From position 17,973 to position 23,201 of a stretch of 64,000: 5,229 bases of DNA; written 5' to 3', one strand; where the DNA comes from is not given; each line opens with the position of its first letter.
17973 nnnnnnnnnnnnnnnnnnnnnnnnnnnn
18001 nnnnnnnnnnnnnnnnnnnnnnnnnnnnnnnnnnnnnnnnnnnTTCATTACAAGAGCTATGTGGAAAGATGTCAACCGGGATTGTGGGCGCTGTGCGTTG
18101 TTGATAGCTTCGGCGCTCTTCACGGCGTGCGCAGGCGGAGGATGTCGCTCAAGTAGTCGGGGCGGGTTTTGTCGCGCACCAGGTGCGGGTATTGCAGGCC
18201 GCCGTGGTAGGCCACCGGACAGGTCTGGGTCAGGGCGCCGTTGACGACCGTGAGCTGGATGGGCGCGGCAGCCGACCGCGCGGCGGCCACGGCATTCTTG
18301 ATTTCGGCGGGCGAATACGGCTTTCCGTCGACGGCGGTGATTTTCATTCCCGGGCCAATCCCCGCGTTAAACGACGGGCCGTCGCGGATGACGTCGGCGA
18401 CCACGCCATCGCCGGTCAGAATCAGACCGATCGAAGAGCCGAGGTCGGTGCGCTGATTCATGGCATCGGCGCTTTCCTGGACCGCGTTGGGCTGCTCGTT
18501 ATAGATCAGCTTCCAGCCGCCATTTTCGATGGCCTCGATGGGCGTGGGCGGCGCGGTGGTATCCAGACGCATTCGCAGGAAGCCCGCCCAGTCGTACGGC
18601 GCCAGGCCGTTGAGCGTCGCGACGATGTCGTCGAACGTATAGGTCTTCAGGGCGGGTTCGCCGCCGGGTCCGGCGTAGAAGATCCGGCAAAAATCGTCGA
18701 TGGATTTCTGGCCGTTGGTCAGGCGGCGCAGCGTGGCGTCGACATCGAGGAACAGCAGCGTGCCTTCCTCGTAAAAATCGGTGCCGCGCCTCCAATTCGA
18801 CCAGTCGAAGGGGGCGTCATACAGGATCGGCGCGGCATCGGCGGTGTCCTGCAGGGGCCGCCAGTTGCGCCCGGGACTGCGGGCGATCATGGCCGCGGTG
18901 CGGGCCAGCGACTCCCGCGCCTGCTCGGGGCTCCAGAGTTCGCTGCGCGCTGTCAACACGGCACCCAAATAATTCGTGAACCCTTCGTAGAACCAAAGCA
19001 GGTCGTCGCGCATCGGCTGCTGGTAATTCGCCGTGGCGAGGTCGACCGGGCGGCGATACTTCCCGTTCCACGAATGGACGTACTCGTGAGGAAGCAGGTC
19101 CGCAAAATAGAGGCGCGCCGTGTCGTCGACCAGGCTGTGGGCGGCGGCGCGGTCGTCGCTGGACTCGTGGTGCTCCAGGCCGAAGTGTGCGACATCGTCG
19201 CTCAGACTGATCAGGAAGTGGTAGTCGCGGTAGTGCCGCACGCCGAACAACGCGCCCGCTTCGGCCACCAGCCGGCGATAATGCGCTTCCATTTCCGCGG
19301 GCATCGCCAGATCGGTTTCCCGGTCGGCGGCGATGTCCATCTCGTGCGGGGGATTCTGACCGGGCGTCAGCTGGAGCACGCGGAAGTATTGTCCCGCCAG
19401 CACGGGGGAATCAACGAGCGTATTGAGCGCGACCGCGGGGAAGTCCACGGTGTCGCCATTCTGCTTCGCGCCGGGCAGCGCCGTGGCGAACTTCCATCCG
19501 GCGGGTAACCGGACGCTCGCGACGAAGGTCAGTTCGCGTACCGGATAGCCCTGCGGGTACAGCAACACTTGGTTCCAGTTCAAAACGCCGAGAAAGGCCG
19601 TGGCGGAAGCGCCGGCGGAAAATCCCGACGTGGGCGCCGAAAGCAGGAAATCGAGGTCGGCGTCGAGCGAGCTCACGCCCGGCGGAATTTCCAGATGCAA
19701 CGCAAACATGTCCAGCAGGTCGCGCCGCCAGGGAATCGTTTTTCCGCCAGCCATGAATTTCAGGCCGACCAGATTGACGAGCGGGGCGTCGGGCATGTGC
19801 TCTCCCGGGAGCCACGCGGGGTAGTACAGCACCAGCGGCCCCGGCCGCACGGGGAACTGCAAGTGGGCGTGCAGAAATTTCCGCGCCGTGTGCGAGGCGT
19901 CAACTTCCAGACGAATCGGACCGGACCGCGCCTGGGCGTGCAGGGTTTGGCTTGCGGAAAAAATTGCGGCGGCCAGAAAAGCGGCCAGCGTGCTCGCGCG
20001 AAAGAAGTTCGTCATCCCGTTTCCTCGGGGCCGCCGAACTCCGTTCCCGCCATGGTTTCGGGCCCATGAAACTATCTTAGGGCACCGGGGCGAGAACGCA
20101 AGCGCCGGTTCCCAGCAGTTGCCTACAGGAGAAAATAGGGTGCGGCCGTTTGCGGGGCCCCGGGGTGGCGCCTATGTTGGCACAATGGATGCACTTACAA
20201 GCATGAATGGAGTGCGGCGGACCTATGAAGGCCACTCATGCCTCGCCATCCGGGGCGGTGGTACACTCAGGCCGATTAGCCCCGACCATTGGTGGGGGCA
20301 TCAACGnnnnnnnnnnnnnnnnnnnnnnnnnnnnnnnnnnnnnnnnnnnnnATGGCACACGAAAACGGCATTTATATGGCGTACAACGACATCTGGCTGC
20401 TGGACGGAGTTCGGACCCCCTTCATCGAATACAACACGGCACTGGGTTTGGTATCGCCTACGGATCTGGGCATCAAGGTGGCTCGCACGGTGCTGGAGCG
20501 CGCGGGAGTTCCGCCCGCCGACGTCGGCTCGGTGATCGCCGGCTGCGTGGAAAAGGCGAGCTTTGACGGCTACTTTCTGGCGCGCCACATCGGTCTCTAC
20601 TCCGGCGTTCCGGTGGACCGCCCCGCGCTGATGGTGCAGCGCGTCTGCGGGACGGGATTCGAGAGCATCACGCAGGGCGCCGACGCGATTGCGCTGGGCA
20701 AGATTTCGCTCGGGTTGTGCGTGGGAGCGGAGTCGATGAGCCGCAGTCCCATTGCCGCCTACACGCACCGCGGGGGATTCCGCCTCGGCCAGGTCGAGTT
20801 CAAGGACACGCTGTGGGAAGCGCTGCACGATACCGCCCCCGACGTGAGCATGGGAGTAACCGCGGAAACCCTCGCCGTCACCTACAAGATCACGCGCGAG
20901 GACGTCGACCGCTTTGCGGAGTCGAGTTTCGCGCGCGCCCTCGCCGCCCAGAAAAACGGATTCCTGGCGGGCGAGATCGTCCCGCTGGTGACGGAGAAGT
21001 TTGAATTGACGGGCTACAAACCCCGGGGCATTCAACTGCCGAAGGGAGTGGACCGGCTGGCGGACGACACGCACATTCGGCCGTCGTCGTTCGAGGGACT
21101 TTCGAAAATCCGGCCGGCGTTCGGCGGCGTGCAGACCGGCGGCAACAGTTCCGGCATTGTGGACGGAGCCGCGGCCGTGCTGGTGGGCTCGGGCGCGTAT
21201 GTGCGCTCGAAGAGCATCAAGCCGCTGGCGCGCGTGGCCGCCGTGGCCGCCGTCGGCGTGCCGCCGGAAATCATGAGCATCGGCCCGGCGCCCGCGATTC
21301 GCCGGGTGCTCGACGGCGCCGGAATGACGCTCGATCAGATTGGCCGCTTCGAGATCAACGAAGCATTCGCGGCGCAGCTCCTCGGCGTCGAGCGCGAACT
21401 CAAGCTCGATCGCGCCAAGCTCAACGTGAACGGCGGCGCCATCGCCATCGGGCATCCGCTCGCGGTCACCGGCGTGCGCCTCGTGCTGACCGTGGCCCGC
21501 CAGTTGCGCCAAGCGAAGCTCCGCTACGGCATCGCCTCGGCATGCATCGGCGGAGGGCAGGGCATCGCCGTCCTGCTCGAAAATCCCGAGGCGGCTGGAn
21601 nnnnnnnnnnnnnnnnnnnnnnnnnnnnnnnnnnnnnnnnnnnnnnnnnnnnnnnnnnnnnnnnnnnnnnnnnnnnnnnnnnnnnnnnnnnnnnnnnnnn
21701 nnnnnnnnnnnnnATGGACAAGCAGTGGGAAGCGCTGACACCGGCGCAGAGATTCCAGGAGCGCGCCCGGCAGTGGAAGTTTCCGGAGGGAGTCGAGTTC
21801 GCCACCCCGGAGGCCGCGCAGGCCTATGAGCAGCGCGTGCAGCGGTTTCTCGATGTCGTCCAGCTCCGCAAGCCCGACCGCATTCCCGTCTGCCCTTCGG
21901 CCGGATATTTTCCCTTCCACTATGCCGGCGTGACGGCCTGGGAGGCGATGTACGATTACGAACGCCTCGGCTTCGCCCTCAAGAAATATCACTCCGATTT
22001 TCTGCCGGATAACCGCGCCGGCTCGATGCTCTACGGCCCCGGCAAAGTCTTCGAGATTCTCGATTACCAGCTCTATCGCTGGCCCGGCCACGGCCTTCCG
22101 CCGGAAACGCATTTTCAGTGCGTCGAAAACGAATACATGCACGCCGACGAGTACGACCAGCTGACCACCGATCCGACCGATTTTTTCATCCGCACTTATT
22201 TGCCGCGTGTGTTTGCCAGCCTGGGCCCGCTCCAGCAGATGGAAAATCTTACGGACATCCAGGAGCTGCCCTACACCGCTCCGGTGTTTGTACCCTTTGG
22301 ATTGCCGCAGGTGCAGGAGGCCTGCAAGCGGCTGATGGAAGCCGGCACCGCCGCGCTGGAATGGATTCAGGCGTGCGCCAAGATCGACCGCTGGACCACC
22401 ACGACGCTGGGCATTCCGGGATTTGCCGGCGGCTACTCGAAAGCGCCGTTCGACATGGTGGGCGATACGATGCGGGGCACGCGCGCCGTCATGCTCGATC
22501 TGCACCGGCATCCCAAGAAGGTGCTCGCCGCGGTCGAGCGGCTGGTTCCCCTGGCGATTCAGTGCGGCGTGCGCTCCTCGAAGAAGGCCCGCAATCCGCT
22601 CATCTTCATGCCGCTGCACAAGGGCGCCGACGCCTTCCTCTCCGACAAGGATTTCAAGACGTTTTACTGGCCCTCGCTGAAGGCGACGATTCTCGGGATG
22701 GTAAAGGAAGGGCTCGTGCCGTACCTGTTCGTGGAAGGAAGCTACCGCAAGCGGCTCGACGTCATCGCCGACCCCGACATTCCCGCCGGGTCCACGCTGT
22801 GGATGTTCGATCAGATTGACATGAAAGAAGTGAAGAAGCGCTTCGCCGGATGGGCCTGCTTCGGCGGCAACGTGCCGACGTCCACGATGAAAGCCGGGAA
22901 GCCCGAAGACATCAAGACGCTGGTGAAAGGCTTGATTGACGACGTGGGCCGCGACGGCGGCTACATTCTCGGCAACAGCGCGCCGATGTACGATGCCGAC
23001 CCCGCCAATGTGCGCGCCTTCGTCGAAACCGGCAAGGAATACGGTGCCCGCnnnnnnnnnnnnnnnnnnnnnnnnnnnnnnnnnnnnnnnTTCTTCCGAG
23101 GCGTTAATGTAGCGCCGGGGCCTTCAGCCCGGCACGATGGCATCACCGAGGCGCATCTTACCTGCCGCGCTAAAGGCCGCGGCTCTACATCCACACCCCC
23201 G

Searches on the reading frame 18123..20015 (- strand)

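Call 44: search_protein_families(library=pfam, proteins=[window:18123-20015:-], max_evalue=0.00001)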
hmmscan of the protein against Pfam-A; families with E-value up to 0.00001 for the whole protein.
window:18123-20015:- (631 aa): 2 families
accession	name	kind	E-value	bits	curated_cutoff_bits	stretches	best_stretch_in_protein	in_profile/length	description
PF05299.18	Peptidase_M61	-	2e-32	112.5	22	1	304-421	2-118/118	M61 glycyl aminopeptidase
PF17899.6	Peptidase_M61_N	-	3.3e-28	99.2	23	1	36-209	2-168/168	Peptidase M61 N-terminal domain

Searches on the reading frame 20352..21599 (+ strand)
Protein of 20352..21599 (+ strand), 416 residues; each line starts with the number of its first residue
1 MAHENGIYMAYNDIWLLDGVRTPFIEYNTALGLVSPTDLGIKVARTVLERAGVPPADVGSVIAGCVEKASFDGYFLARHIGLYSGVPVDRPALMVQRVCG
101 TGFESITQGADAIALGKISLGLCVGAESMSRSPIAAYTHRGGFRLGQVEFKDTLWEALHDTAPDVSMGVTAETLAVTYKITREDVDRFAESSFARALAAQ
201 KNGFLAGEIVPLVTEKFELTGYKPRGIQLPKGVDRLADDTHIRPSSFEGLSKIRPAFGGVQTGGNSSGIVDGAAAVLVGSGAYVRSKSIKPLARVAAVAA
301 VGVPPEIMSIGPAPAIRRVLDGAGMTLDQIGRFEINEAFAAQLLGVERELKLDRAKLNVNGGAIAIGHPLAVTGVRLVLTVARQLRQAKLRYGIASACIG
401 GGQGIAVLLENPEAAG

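Call 58: search_protein_families(library=pfam, proteins=[window:20352-21599:+], max_evalue=0.00001)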
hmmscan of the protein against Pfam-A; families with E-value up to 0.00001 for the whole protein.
window:20352-21599:+ (416 aa): 2 families
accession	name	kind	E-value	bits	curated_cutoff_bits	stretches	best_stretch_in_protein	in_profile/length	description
PF00108.29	Thiolase_N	-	4e-57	194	26.4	1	17-279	4-257/260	Thiolase, N-terminal domain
PF02803.24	Thiolase_C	-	1.6e-44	150.9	27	1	290-410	2-122/123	Thiolase, C-terminal domain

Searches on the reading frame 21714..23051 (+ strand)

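Call 58: search_protein_families(library=pfam, proteins=[window:21714-23051:+], max_evalue=0.00001)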
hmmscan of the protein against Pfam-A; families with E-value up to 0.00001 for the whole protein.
window:21714-23051:+ (446 aa): 1 family
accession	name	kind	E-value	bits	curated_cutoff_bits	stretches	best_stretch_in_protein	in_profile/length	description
PF01208.23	URO-D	-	4.6e-16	59.2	23.9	1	226-443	131-346/346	Uroporphyrinogen decarboxylase (URO-D)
